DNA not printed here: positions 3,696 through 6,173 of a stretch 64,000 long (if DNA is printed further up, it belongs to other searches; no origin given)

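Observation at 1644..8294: Five-gene operon fusing a NuoE/NuoF/NuoG-like module with NfnA/NfnB: a putative Bfu/Stn-like electron-bifurcating transhydrogenase with extra subunits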

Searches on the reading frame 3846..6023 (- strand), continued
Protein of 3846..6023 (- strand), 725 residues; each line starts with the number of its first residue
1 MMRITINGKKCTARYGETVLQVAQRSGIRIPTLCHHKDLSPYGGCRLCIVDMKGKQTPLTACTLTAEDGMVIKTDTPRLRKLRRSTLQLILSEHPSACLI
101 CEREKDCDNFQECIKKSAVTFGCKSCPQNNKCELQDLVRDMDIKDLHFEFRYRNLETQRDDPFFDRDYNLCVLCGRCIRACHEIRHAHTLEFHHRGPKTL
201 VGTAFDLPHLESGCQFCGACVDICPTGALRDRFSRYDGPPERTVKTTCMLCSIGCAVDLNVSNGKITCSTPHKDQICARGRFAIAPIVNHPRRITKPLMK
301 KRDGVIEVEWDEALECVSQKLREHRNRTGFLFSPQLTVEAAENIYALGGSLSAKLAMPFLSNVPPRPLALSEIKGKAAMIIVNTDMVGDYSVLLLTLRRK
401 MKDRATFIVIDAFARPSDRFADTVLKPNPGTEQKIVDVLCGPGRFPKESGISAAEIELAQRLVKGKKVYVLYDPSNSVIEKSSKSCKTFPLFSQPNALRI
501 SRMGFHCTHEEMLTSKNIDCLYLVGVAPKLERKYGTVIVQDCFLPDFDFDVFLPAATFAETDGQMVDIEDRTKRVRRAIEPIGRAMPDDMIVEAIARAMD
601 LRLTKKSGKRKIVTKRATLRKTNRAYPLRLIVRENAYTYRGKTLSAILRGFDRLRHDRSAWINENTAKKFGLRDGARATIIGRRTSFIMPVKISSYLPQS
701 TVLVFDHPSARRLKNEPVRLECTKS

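Call 22: search_solved_structures(query=window:3846-6023:-, max_evalue=1e-45, show_alignments=5)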
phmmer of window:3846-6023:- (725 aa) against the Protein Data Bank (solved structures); distinct sequences matched with E-value up to 1e-45: 5.
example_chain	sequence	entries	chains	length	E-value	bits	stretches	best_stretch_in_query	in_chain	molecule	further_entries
6tg9_A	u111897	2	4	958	3.7e-55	190.8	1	3-329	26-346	Formate dehydrogenase subunit alpha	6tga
9wxb_B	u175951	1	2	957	2.2e-53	184.9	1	3-326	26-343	Formate dehydrogenase alpha subunit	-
7t2r_A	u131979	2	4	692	1.3e-52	182.4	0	122-337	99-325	NiFe hydrogenase subunit A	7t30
9bov_A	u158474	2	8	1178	3.4e-52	181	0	114-329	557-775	Molybdopterin oxidoreductase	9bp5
8oh5_C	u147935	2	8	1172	1.8e-49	172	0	112-339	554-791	Formate dehydrogenase-O, major subunit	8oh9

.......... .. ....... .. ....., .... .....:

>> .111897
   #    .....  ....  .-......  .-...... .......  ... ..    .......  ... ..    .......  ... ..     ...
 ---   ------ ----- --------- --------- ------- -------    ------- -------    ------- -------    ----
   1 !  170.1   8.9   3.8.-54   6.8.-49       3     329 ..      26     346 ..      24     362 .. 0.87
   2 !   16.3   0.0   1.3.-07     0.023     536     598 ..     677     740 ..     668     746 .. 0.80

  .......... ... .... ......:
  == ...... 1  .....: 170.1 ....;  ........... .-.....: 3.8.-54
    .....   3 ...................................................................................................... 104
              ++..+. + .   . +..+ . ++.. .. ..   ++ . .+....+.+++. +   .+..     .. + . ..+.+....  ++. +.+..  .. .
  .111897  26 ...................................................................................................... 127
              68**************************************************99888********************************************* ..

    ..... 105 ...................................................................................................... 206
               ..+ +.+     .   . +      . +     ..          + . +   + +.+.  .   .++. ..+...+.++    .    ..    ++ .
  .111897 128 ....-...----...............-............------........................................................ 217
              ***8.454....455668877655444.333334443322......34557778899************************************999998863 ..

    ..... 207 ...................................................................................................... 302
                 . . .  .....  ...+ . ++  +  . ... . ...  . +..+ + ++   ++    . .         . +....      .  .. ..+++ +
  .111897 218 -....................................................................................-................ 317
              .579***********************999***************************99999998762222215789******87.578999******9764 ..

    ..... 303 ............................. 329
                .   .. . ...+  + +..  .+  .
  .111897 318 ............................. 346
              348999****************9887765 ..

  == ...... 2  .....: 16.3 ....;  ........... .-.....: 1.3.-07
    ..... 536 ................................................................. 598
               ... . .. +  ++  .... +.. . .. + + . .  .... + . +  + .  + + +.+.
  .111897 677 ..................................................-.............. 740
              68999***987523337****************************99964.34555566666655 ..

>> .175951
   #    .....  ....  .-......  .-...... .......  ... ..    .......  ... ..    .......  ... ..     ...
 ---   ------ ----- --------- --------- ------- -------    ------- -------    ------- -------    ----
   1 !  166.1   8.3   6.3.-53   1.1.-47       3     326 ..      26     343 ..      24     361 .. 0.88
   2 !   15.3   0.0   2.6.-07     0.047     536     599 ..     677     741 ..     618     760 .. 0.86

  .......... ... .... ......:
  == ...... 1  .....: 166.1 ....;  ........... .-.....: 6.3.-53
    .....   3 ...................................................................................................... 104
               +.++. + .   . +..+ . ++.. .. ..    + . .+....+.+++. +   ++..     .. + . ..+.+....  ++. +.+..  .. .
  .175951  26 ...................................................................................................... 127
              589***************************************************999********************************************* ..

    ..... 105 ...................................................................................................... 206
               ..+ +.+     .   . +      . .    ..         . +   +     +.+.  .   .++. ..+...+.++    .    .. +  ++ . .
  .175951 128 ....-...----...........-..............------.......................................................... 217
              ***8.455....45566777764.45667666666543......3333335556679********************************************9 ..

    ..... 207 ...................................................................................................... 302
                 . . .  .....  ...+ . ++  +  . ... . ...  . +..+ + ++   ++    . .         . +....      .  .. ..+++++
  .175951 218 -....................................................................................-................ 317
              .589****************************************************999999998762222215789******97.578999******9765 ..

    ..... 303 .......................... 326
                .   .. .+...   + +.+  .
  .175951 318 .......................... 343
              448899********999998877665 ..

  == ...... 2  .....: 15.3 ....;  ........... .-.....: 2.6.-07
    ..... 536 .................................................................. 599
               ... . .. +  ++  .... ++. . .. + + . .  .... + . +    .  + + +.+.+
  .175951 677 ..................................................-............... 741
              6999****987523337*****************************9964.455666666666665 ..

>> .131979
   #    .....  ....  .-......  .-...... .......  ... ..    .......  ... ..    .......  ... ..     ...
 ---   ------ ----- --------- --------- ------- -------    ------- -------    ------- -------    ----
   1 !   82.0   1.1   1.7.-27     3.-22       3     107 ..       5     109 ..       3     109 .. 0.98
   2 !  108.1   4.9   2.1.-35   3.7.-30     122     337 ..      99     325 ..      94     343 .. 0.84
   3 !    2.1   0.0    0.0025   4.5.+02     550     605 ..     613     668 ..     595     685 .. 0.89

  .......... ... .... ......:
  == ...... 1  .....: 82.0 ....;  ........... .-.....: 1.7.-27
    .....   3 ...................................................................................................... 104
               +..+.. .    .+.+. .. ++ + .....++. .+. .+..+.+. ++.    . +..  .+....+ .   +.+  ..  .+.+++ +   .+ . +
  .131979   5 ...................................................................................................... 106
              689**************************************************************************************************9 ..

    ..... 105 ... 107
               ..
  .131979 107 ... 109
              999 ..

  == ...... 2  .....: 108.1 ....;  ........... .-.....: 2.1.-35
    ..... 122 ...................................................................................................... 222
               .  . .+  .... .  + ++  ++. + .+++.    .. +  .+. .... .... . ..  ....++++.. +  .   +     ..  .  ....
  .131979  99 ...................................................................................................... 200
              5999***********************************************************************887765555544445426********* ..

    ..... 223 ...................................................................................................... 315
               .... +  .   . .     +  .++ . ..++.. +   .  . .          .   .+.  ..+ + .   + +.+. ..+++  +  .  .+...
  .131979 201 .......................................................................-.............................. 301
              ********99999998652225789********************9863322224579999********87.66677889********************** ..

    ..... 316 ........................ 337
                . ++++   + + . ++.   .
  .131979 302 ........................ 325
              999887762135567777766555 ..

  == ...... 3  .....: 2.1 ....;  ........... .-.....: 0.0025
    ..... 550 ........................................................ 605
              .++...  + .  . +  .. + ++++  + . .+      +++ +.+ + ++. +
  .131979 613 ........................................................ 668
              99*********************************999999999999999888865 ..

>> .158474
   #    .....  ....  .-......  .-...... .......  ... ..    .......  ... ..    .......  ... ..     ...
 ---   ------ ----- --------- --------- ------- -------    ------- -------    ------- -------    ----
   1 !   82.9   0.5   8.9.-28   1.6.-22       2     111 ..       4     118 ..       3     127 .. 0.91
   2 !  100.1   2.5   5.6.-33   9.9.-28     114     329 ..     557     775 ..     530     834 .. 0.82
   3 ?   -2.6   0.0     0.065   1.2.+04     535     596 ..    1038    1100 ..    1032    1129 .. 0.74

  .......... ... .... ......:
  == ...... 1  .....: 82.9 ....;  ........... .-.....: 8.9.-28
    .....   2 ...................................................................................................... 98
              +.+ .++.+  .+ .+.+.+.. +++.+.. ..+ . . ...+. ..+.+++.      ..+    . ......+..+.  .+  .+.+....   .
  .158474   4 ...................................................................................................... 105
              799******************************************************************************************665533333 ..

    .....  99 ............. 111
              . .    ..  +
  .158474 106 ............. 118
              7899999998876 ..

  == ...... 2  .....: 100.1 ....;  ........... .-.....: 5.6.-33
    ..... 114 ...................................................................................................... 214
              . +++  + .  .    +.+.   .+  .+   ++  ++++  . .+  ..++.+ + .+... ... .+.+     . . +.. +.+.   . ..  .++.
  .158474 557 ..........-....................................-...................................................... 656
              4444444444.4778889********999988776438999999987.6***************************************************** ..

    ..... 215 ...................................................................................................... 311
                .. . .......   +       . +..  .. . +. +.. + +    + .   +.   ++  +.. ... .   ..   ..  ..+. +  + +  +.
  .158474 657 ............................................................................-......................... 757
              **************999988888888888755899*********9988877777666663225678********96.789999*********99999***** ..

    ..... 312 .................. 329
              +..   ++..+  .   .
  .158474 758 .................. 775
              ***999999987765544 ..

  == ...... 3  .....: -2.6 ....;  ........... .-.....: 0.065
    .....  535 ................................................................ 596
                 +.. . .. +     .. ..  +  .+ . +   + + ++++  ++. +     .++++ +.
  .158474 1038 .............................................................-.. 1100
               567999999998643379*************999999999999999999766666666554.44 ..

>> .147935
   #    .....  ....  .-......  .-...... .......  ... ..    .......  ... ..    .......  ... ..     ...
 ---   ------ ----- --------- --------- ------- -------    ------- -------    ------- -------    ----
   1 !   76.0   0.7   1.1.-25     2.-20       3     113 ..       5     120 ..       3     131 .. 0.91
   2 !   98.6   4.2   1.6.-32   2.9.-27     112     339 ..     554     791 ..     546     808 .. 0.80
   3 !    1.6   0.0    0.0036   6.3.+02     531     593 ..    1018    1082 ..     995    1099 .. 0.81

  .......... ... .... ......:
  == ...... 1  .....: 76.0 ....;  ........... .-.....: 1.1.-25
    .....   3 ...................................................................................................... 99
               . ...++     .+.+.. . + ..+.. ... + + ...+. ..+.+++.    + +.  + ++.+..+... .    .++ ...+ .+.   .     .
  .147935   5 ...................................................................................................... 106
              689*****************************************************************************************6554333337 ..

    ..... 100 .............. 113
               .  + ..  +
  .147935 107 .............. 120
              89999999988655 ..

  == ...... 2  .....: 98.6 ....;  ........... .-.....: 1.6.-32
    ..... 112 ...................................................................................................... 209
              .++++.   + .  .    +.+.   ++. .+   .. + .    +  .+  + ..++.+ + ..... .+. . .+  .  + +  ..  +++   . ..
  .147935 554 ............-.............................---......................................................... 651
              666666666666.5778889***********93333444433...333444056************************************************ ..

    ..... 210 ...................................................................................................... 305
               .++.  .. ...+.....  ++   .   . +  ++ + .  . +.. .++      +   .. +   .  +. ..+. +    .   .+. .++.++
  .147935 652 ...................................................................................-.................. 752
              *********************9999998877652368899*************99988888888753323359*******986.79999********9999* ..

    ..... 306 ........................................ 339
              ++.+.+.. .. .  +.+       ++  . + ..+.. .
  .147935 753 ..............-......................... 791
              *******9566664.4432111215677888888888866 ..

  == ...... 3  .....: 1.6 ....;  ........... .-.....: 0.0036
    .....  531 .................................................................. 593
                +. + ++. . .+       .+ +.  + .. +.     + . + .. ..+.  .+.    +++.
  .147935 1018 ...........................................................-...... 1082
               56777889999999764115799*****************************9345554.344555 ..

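Call 27: find_related_loci(query=A1, collection=genome_contigs, flank=7000)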
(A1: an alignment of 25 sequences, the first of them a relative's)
Query A1 (725 aa) in genome_contigs; peptide patterns used: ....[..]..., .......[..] (x = any residue, [..] = any of these).
599 stretches matched a pattern (row limit reached: there are more); 568 encode a relative of the query (tblastn E <= 1e-3); the best 80 are kept; 80 distinct loci.
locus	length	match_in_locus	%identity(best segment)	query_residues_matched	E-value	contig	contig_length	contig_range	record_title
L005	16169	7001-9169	63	1-724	0e+0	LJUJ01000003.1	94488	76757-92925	MAG: candidate division WOR_3 bacterium SM23_42 WORSMTZ_157, whole genome shotgun sequence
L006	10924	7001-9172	64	4-725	0e+0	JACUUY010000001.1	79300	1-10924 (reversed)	MAG: candidate division WOR-3 bacterium isolate Kmv43 NODE_90_length_79300_cov_8.235725, whole genome shotgun sequence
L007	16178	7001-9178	62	1-725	0e+0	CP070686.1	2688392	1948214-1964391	MAG: candidate division WOR-3 bacterium isolate bin65 chromosome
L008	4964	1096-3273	59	1-725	0e+0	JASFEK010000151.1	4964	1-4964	MAG: candidate division WOR-3 bacterium isolate D0606M12metaG_Bin_316 D0606M12metaG_FD_scaffold_6142_c1, whole genome sh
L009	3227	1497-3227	66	1-577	0e+0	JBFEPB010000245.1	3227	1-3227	MAG: bacterium isolate Mix_mud04.2021.02.61 k141_1912125_length_3227_cov_5.0000, whole genome shotgun sequence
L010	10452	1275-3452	52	1-723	0e+0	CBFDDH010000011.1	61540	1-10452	MAG TPA_asm: uncultured bacterium isolate SRR26215679_binner123_Refined_94 genome assembly, contig: ERZ25073473.98, whol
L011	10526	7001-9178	51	1-723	0e+0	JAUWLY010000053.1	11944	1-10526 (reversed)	MAG: Candidatus Stahlbacteria bacterium isolate CSMAG_2384 CSMAG_2384_k141_1480878_length_11944_cov_9.8235, whole genome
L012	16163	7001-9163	51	1-724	0e+0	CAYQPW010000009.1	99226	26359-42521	MAG TPA_asm: uncultured bacterium isolate SRP214966_co6_155 genome assembly, contig: NODE_50_length_99226_cov_16.382481,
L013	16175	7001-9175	50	1-722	0e+0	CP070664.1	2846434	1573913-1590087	MAG: candidate division WOR-3 bacterium isolate bin77 chromosome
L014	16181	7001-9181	50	1-725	0e+0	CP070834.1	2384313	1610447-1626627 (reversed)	MAG: candidate division WOR-3 bacterium isolate bin1061 chromosome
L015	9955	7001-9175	51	1-725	0e+0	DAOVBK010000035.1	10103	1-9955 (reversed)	MAG TPA_asm: Candidatus Stahlbacteria bacterium isolate CSMAG_1003 CSMAG_1003_k141_2521794_length_10103_cov_8.0000, whol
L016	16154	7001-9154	48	1-721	0e+0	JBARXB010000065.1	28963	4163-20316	MAG: bacterium isolate MFD12922_ilm_asm_bin34 k127_98991, whole genome shotgun sequence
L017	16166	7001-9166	49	1-721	0e+0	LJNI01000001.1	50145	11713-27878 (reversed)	MAG: candidate division TA06 bacterium DG_78 15855, whole genome shotgun sequence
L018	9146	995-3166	52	1-721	0e+0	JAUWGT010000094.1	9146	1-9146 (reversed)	MAG: Candidatus Stahlbacteria bacterium isolate CSMAG_2249 CSMAG_2249_k141_291269_length_9146_cov_10.0000, whole genome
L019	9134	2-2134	47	16-725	0e+0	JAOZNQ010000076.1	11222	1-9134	MAG: bacterium isolate GMC4.concoct.256_sub GMC4_8175_length_11222_cov_8.702695, whole genome shotgun sequence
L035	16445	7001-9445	34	2-702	6e-136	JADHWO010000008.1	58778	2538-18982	MAG: Candidatus Aminicenantes bacterium isolate BS750m-G29 BS-750m-C333, whole genome shotgun sequence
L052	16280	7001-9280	35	1-721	9e-129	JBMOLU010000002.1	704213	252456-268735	MAG: Chloroflexota bacterium isolate Betzabe_MAG032 MAG032_2, whole genome shotgun sequence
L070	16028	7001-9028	35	1-602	1e-124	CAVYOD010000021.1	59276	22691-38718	MAG: Candidatus Aminicenantes bacterium isolate MFD04408.bin.2.57 genome assembly, contig: contig_40249, whole genome sh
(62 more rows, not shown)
